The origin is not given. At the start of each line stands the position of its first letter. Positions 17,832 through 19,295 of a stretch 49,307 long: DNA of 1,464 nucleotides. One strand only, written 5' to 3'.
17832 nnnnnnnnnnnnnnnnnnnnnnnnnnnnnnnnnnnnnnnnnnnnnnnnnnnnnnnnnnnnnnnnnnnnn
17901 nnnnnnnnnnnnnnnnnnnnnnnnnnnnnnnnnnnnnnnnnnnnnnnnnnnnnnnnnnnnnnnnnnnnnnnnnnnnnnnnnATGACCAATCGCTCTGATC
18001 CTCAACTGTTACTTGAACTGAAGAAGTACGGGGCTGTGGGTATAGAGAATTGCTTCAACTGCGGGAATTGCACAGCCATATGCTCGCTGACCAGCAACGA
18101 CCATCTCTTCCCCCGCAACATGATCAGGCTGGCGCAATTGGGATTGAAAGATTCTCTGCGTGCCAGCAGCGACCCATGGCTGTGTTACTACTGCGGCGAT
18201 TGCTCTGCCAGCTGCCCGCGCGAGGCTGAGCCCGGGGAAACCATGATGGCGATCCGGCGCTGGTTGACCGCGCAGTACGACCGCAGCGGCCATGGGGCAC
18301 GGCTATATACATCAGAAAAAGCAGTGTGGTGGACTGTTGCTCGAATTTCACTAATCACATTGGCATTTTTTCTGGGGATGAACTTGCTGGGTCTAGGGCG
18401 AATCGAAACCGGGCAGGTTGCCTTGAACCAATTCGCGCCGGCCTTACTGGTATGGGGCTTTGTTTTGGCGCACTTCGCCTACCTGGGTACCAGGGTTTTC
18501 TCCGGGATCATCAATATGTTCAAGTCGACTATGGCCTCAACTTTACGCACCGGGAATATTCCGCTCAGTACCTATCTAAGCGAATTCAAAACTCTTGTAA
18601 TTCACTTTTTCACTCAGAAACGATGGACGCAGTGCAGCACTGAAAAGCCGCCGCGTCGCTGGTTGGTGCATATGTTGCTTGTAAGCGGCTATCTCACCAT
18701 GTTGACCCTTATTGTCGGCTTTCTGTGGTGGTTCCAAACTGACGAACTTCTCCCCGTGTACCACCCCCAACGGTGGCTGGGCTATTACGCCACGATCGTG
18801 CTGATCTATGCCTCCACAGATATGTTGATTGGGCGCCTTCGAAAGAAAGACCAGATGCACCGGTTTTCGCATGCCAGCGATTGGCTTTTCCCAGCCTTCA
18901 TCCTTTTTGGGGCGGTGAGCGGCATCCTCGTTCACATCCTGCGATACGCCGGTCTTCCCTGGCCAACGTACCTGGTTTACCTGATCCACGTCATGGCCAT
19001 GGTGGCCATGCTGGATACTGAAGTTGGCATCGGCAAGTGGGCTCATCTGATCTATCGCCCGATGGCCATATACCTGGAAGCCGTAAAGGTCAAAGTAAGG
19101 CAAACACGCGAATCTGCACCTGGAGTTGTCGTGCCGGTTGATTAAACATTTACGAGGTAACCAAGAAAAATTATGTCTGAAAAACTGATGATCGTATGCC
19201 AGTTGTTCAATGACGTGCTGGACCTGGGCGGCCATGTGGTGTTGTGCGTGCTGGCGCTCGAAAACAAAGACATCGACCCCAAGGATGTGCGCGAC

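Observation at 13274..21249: Qmo-type membrane redox complex embedded in a TusA/DsrE/YeeE sulfur-carrier operon, with no AprAB, Sat or HdrB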

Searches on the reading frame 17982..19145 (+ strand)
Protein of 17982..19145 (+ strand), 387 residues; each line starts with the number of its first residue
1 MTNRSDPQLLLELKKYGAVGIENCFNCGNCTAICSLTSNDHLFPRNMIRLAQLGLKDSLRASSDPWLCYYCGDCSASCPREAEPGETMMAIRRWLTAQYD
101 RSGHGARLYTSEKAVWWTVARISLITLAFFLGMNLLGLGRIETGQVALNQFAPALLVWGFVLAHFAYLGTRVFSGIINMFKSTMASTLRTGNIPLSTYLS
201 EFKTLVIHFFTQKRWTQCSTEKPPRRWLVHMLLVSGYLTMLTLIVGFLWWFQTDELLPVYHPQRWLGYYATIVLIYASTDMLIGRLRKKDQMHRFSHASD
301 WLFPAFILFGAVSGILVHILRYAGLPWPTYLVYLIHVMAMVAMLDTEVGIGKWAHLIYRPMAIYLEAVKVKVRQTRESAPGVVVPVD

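Call 3: search_protein_families(library=pfam, proteins=[window:17982-19145:+], max_evalue=0.01)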
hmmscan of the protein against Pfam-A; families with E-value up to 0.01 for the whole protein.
window:17982-19145:+ (387 aa): 7 families
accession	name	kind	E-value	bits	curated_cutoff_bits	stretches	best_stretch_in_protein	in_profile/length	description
PF12838.12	Fer4_7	-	1.5e-07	32.2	27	1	23-82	1-52/52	4Fe-4S dicluster domain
PF13187.11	Fer4_9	-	2.2e-07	31.2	27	1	23-82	1-51/52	4Fe-4S dicluster domain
PF13183.11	Fer4_8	-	5.4e-07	30.5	27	1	21-81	2-67/68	4Fe-4S dicluster domain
PF13534.11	Fer4_17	-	8e-06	26.8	22.2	1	23-81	1-59/61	4Fe-4S dicluster domain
PF13237.11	Fer4_10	-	0.00027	21.3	25.5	1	22-79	7-53/53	4Fe-4S dicluster domain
PF25160.1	LdpA_Fe-S-bd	-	0.00043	20.5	27.6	0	18-36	22-40/49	LdpA Fe-S cluster-binding domain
PF13484.11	Fer4_16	-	0.0015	19.7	30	0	68-90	2-25/66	4Fe-4S double cluster binding domain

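Call 4: search_protein_families(library=ncbifam, proteins=[window:17982-19145:+], max_evalue=0.01)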
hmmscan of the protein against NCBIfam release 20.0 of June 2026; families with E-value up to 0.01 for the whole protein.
window:17982-19145:+ (387 aa): 14 families
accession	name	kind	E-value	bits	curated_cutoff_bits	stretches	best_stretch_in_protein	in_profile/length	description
NF038018.1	qmoC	equivalog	5.3e-59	200.5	300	1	8-363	4-358/360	quinone-interacting membrane-bound oxidoreductase complex subunit QmoC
TIGR03290.1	CoB_CoM_SS_C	equivalog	2.2e-13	50.4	160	1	22-94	2-74/144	CoB--CoM heterodisulfide reductase subunit C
NF041779.1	hetero_SS_HdrC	equivalog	4.3e-10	39.4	350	1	17-92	26-100/198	ferredoxin:CoB-CoM heterodisulfide reductase subunit HdrC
NF041890.1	hdrC_Methbact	equivalog_domain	1.9e-09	37.4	270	1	11-92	18-98/192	ferredoxin:CoB-CoM heterodisulfide reductase subunit HdrC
NF009226.0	PRK12576.1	equivalog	0.00011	21.7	344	1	23-108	155-250/317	succinate dehydrogenase/fumarate reductase iron-sulfur subunit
TIGR02512.1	FeFe_hydrog_A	subfamily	0.00016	20.6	405.95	1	21-82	6-66/375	[FeFe] hydrogenase, group A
TIGR00384.1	dhsB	subfamily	0.00027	20.5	88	1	20-91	138-221/222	succinate dehydrogenase and fumarate reductase iron-sulfur protein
NF011607.0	PRK15033.1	subfamily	0.0005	19.1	524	1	67-374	68-382/389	tricarballylate utilization 4Fe-4S protein TcuB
NF042909.1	FMH_DH_FwdF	exception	0.00054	19.2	375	1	22-82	257-310/336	tungsten-dependent formylmethanofuran dehydrogenase subunit FwdF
NF004616.0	PRK05950.1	subfamily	0.0032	16.7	228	0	20-96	145-234/238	succinate dehydrogenase iron-sulfur subunit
NF008369.0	PRK11168.1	equivalog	0.0032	16.4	278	1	21-91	10-83/401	anaerobic glycerol-3-phosphate dehydrogenase subunit C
NF058577.1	FdxA_fam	equivalog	0.0054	16.9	65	0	21-35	35-49/52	4Fe-4S ferredoxin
TIGR01971.1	NuoI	subfamily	0.0065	16.1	113.05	0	17-82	39-97/121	NADH-quinone oxidoreductase, chain I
TIGR01945.1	rnfC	subfamily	0.0091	14.6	245.95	0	20-82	361-418/435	RnfABCDGE type electron transport complex subunit C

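Call 10: find_homologous_proteins(query=window:17982-19145:+, max_evalue=0.00001)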
Query window:17982-19145:+ (387 aa): 4230 proteins with E <= 0.00001 among 6963 candidates; the best 120 are listed.
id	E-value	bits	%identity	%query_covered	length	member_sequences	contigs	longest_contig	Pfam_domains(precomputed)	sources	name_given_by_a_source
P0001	3.3e-266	901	100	100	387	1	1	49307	PF12838.13,PF13534.12,PF13183.12,PF13187.12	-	-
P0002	8.1e-234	794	85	100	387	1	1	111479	PF12838.13,PF13534.12,PF25160.2,PF13237.12,PF13183.12,PF13187.12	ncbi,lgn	ncbi:MAG: 4Fe-4S dicluster domain-containing protein [Anaerolineales bacterium]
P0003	9.1e-206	702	75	100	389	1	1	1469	PF12838.13,PF13534.12,PF25160.2,PF13237.12,PF13183.12,PF13187.12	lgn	-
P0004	4.7e-201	686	75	97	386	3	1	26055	PF12838.13,PF13534.12,PF25160.2,PF13237.12,PF13183.12,PF13187.12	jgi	jgi:quinone-modifying oxidoreductase subunit QmoC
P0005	4.1e-196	670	73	97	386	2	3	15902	PF13484.12,PF12838.13,PF13534.12,PF13237.12,PF13183.12,PF13187.12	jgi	jgi:quinone-modifying oxidoreductase subunit QmoC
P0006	1.3e-194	665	73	100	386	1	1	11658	PF13484.12,PF12838.13,PF13534.12,PF25160.2,PF13237.12,PF13183.12,PF13187.12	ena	-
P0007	6.1e-187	640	68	100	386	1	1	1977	PF12838.13,PF13534.12,PF25160.2,PF13237.12,PF13183.12,PF13187.12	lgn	-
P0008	1.1e-185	636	68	100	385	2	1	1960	PF12838.13,PF13534.12,PF25160.2,PF13237.12,PF13183.12,PF13187.12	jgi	jgi:ferredoxin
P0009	5.2e-185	633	70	97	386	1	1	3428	PF12838.13,PF13534.12,PF25160.2,PF13237.12,PF13183.12,PF13187.12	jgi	jgi:quinone-modifying oxidoreductase, subunit QmoC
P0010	3.6e-184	631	68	100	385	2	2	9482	PF12838.13,PF13534.12,PF25160.2,PF13237.12,PF13183.12,PF13187.12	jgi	jgi:ferredoxin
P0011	1.5e-182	625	67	100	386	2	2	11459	PF12838.13,PF25160.2,PF13237.12,PF13183.12,PF13187.12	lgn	-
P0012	4.2e-182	624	69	98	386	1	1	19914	PF12838.13,PF13534.12,PF13237.12,PF13183.12,PF13187.12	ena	-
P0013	7.2e-182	623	68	100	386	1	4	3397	PF12838.13,PF13534.12,PF25160.2,PF13237.12,PF13183.12,PF13187.12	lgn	-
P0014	1.7e-181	622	68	99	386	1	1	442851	PF13484.12,PF12838.13,PF13534.12,PF13237.12,PF13183.12,PF13187.12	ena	-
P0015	5.3e-181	620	69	99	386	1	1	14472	PF12838.13,PF13534.12,PF25160.2,PF13237.12,PF13183.12,PF13187.12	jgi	jgi:ferredoxin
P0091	2.5e-168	579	64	99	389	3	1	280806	PF13484.12,PF12838.13,PF13534.12,PF25160.2,PF13237.12,PF13183.12,PF13187.12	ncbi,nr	ncbi:MAG: 4Fe-4S dicluster domain-containing protein [Ardenticatenaceae bacterium]|nr:4Fe-4S diclust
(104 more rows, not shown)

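Call 12: find_encoding_contigs(protein=P0002, flank=10000, max_places=2)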
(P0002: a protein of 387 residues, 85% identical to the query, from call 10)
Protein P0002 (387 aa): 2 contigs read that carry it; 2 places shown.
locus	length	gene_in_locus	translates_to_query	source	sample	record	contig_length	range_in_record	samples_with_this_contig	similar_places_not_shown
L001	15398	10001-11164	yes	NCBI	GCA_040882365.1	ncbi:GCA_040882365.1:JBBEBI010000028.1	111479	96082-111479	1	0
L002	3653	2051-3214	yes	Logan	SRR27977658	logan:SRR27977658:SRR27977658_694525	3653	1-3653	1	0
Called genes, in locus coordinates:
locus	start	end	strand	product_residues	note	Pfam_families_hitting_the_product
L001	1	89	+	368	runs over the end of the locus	PF01098:FTSW_RODA_SPOVE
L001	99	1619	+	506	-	PF00749:tRNA-synt_1c, PF19269:Anticodon_2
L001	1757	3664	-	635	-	PF01268:FTHFS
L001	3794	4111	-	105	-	PF13517:FG-GAP_3 (faint)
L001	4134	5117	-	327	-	PF01839:FG-GAP (faint), PF13517:FG-GAP_3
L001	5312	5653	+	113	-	PF12840:HTH_20, PF12802:MarR_2 (weak)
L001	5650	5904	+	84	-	PF01206:TusA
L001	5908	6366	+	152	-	PF02662:FlpD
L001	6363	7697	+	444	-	PF00890:FAD_binding_2, PF01266:DAO, PF01946:Thi4 (weak), PF07992:Pyr_redox_2 (weak), PF12831:FAD_oxidored, PF13450:NAD_binding_8, PF12838:Fer4_7, PF13187:Fer4_9, +5 more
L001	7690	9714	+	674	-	PF00890:FAD_binding_2, PF01266:DAO, PF07992:Pyr_redox_2 (weak), PF12831:FAD_oxidored, PF13450:NAD_binding_8 (weak), PF13237:Fer4_10, PF14697:Fer4_21 (weak), PF12838:Fer4_7, +5 more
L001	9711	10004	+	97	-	-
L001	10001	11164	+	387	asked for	PF25160:LdpA_Fe-S-bd (faint), PF12838:Fer4_7, PF13183:Fer4_8, PF13187:Fer4_9, PF13237:Fer4_10 (weak), PF13534:Fer4_17 (weak)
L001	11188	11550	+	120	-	PF02635:DsrE (weak)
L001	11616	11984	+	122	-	PF13686:DrsE_2 (faint)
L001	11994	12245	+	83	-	PF01206:TusA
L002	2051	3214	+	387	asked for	PF25160:LdpA_Fe-S-bd (faint), PF12838:Fer4_7, PF13183:Fer4_8, PF13187:Fer4_9, PF13237:Fer4_10 (weak), PF13534:Fer4_17 (weak)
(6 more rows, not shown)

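Call 13: find_encoding_contigs(protein=P0091, flank=10000, max_places=2)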
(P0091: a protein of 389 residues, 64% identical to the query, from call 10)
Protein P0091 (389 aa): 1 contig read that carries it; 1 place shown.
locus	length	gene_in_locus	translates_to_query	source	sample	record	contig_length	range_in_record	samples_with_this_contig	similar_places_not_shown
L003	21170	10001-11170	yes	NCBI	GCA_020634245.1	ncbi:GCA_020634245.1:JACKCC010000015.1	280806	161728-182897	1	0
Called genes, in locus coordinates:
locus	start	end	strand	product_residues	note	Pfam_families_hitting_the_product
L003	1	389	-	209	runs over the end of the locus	PF02734:Dak2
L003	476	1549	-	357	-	PF02733:Dak1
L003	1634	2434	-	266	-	PF00230:MIP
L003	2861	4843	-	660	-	PF26965:MimR_N, PF00989:PAS, PF00158:Sigma54_activat, PF13191:AAA_16 (weak), PF07724:AAA_2 (weak), PF14532:Sigma54_activ_2, PF25601:AAA_lid_14, PF02954:HTH_8, +1 more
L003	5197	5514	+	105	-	PF01022:HTH_5 (faint)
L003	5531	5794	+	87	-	PF01206:TusA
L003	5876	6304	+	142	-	PF02662:FlpD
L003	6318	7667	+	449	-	PF00070:Pyr_redox (faint), PF00890:FAD_binding_2 (weak), PF01266:DAO, PF07992:Pyr_redox_2 (faint), PF12831:FAD_oxidored (weak), PF13450:NAD_binding_8 (weak), PF12797:Fer4_2 (faint), PF13187:Fer4_9 (weak), +4 more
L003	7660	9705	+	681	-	PF00890:FAD_binding_2, PF01266:DAO, PF12831:FAD_oxidored, PF13450:NAD_binding_8, PF12837:Fer4_6 (weak), PF13237:Fer4_10, PF14697:Fer4_21 (weak), PF12838:Fer4_7, +3 more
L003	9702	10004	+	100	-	PF12840:HTH_20 (weak)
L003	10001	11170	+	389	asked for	PF13484:Fer4_16 (faint), PF25160:LdpA_Fe-S-bd (faint), PF12838:Fer4_7 (weak), PF13183:Fer4_8, PF13187:Fer4_9, PF13237:Fer4_10 (weak), PF13534:Fer4_17 (weak)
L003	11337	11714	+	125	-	PF13686:DrsE_2 (weak)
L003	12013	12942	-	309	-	PF00126:HTH_1, PF01022:HTH_5 (weak), PF03466:LysR_substrate, PF12849:PBP_like_2 (weak)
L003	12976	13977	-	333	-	PF01022:HTH_5, PF12840:HTH_20, PF12727:PBP_like, PF13531:SBP_bac_11 (weak)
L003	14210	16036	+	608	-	PF02730:AFOR_N, PF01314:AFOR_C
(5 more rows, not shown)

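Call 22: find_related_loci(query=window:17982-19145:+, collection=genome_contigs, flank=10000)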
Query window:17982-19145:+ (387 aa) in genome_contigs; peptide patterns used: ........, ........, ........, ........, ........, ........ (x = any residue, [..] = any of these).
599 stretches matched a pattern (row limit reached: there are more); 581 encode a relative of the query (tblastn E <= 1e-3); the best 80 are kept; 80 distinct loci.
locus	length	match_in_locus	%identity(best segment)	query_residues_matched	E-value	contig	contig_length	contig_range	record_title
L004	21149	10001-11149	67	1-381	2e-180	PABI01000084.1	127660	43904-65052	MAG: Anaerolineaceae bacterium isolate NAT123 MHASMcontig_915564, whole genome shotgun sequence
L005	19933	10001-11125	68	1-376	6e-179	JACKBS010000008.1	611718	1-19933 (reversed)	MAG: Ardenticatenaceae bacterium isolate HK-STAS-CHLO-27 HK-STAS-CHLO-27_8, whole genome shotgun sequence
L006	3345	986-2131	68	1-385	0e+0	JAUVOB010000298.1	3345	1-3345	MAG: Chloroflexota bacterium isolate CSMAG_625 CSMAG_625_k141_51939_length_3345_cov_8.9769, whole genome shotgun sequenc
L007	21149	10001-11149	67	1-386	1e-177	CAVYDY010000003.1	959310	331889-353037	MAG: uncultured Chloroflexia bacterium isolate MFD03804.bin.2.16 genome assembly, contig: contig_16277, whole genome sho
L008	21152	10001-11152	66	1-387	8e-174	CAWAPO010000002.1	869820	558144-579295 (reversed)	MAG: uncultured Chloroflexia bacterium isolate MFD03804.bin.2.126 genome assembly, contig: contig_18683, whole genome sh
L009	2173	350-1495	66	1-385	0e+0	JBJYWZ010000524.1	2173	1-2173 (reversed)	MAG: Candidatus Promineifilaceae bacterium isolate S0_2_050615r3r5_28 S0_2_050615r3r5_28_000000000524, whole genome shot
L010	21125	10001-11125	66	1-376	5e-173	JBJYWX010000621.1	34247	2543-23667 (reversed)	MAG: Candidatus Promineifilaceae bacterium isolate S0_2_050615r3r5_39 S0_2_050615r3r5_39_000000000621, whole genome shot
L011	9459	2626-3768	64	1-381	1e-172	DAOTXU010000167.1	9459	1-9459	MAG TPA_asm: Anaerolineae bacterium isolate H21_274 k133_113252, whole genome shotgun sequence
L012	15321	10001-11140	64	1-380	3e-170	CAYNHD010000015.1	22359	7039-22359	MAG TPA_asm: uncultured Thermoflexus sp. isolate SRP241326_co3_55 genome assembly, contig: NODE_3211_length_22359_cov_14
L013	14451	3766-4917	64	1-383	4e-170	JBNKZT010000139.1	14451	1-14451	MAG: Candidatus Promineifilaceae bacterium isolate D1.bin.20.strict NODE_139_length_14451_cov_4.046473, whole genome sho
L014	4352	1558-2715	63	1-387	1e-175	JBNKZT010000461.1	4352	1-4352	MAG: Candidatus Promineifilaceae bacterium isolate D1.bin.20.strict NODE_461_length_4352_cov_2.925614, whole genome shot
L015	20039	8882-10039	62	1-387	7e-165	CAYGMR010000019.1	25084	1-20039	MAG TPA_asm: uncultured Ardenticatenaceae bacterium isolate ERP116193_co2_401 genome assembly, contig: NODE_4915_length_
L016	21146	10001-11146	62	1-380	2e-163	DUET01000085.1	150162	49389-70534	MAG TPA_asm: Anaerolineae bacterium isolate W1033 Contig85, whole genome shotgun sequence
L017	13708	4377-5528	63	1-382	7e-162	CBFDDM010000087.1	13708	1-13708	MAG TPA_asm: uncultured Anaerolineales bacterium isolate SRR6194934_binner23_Refined_12 genome assembly, contig: ERZ7813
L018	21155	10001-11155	62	1-387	4e-161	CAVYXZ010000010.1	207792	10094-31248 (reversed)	MAG: uncultured Chloroflexia bacterium isolate MFD05684.bin.2.88 genome assembly, contig: contig_43287, whole genome sho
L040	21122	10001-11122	56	1-378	2e-144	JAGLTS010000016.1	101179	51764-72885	MAG: Phycisphaerales bacterium isolate RS_11_12 ZL20.bin.12.fa_16, whole genome shotgun sequence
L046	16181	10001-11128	49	4-381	6e-127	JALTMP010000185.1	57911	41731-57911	MAG: Candidatus Heimdallarchaeota archaeon isolate S139_metabat2_scaf2bin.022 S139_NODE_261_length_57911_cov_3.710162, w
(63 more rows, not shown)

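Call 29: search_solved_structures(query=window:17982-19145:+, max_evalue=0.01)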
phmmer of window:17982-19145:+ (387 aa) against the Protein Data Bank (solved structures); distinct sequences matched with E-value up to 0.01: 7.
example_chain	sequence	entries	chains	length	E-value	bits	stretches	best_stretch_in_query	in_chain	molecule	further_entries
8rvv_C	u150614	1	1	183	7.3e-11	45.1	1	7-87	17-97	H(2):CoB-CoM heterodisulfide,ferredoxin reductase subunit C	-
8rvu_c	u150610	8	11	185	7.5e-11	45.1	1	7-87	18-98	H(2):CoB-CoM heterodisulfide,ferredoxin reductase subunit C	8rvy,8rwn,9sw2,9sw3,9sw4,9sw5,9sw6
7bkb_C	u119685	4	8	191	1.4e-09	40.9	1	6-93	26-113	CoB--CoM heterodisulfide reductase subunit C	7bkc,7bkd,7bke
9sfi_E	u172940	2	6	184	5.3e-09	39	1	19-98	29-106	H(2)/formate:CoB-CoM heterodisulfide,ferredoxin reductase subunit C2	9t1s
5odc_C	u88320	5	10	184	8.8e-09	38.3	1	21-98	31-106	Heterodisulfide reductase, subunit C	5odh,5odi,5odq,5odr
9eri_C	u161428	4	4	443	0.00025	23.6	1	21-98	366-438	Na(+)-translocating ferredoxin:NAD(+) oxidoreductase complex subunit C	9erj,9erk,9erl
8rja_F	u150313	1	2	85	0.0093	18.4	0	21-82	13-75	NAD(P)H-quinone oxidoreductase subunit I, chloroplastic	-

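Call 51: search_protein_families(library=pfam, proteins=[L046:2241-3581:+, L046:7466-8461:+, L046:8458-9942:+, L046:11492-11872:+, L046:12387-13949:-, L040:2829-4685:+, L040:5012-5374:+, L040:11232-11693:+, L040:11900-12946:+, L040:13335-14372:-], max_evalue=0.00001)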
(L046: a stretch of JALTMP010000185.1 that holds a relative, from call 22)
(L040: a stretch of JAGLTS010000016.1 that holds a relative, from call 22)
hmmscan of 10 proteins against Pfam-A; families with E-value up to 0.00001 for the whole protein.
L046:2241-3581:+ (446 aa): 1 family
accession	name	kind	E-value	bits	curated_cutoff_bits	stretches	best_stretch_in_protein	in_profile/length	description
PF00464.25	SHMT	-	1.5e-75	254.8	27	1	8-399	6-399/399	Serine hydroxymethyltransferase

L046:7466-8461:+ (331 aa): 1 family
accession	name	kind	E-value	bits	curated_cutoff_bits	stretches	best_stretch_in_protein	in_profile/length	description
PF01058.29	Oxidored_q6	-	4.8e-23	81.7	27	1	21-185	1-126/128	NADH ubiquinone oxidoreductase, 20 Kd subunit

L046:8458-9942:+ (494 aa): 1 family
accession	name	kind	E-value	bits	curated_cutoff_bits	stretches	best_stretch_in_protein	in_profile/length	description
PF00374.24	NiFeSe_Hases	-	1e-32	114.2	25.8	2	41-127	1-87/508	Nickel-dependent hydrogenase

L046:11492-11872:+ (126 aa): 1 family
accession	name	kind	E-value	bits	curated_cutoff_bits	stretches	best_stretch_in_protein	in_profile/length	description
PF01155.25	HypA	-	1.6e-21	76.9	28.9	1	1-121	1-112/112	Hydrogenase/urease nickel incorporation, metallochaperone, hypA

L046:12387-13949:- (520 aa): 1 family
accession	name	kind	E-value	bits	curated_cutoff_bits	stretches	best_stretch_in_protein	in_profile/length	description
PF00346.24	Complex1_49kDa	-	5.5e-16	58.9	24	1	278-480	43-263/271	Respiratory-chain NADH dehydrogenase, 49 Kd subunit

L040:2829-4685:+ (618 aa): 2 families
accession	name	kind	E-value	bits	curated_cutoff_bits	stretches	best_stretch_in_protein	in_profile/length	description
PF00144.29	Beta-lactamase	-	2.1e-55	188.6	27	1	58-389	6-314/329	Beta-lactamase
PF11954.13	DUF3471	-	6.2e-09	36.6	29.3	0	510-590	3-87/103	Domain of unknown function (DUF3471)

L040:5012-5374:+ (120 aa): 2 families
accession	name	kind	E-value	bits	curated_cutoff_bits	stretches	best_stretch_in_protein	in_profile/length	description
PF13686.11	DrsE_2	-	3.6e-23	82.7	25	2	4-54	4-54/156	DsrE/DsrF/DrsH-like family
PF02635.20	DsrE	-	9.3e-10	39.1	22.7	1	7-119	6-116/116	DsrE/DsrF-like family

L040:11232-11693:+ (153 aa): 0 families

L040:11900-12946:+ (348 aa): 0 families

L040:13335-14372:- (345 aa): 1 family
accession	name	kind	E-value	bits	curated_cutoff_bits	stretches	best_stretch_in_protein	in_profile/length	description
PF01937.24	ARMT1-like_dom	-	6.7e-41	140.9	25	1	92-337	61-310/311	Damage-control phosphatase ARMT1-like domain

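Call 58: search_protein_representatives(protein=window:17982-19145:+)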
Query: 387 residues. Proteins with E-value up to 0.001 (for the whole library): 1989; up to 1e-10: 569; up to 1e-30: 163. The best 150 are listed.
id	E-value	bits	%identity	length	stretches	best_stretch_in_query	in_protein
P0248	3.0e-143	494.2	56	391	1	2-377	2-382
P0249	3.1e-113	395.4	51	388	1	1-380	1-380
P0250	1.3e-97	343.9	45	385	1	2-374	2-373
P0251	1.3e-97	343.9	42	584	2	3-374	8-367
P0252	3.6e-92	326.0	42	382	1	6-379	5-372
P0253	2.4e-91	323.3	45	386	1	3-373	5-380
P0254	1.2e-89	317.8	44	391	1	1-372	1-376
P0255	5.0e-89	315.7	50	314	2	192-382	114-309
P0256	6.8e-89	315.2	44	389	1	2-373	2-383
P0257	1.2e-88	314.4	44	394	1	5-375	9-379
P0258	3.0e-88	313.1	41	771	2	9-374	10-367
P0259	3.9e-83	296.3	42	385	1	5-381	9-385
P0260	1.8e-82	294.1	45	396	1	6-375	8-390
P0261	6.7e-79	282.3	43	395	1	6-371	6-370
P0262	5.6e-77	276.0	43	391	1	11-371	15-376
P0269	1.2e-62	228.8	39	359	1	4-368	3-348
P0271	1.1e-60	222.3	33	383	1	7-374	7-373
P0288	2.9e-51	191.4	36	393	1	3-378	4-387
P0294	6.7e-50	186.8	34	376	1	4-366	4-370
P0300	9.0e-48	179.8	35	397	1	4-366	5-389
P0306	4.1e-47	177.7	35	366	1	6-370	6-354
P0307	4.4e-47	177.6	33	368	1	5-374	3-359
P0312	8.0e-46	173.4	36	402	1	7-371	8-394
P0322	6.8e-43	163.8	33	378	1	1-366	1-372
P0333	2.6e-40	155.3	27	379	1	13-365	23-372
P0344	1.2e-38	149.8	32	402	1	4-373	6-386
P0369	5.2e-35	137.8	29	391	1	5-363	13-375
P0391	5.2e-33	131.2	29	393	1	12-364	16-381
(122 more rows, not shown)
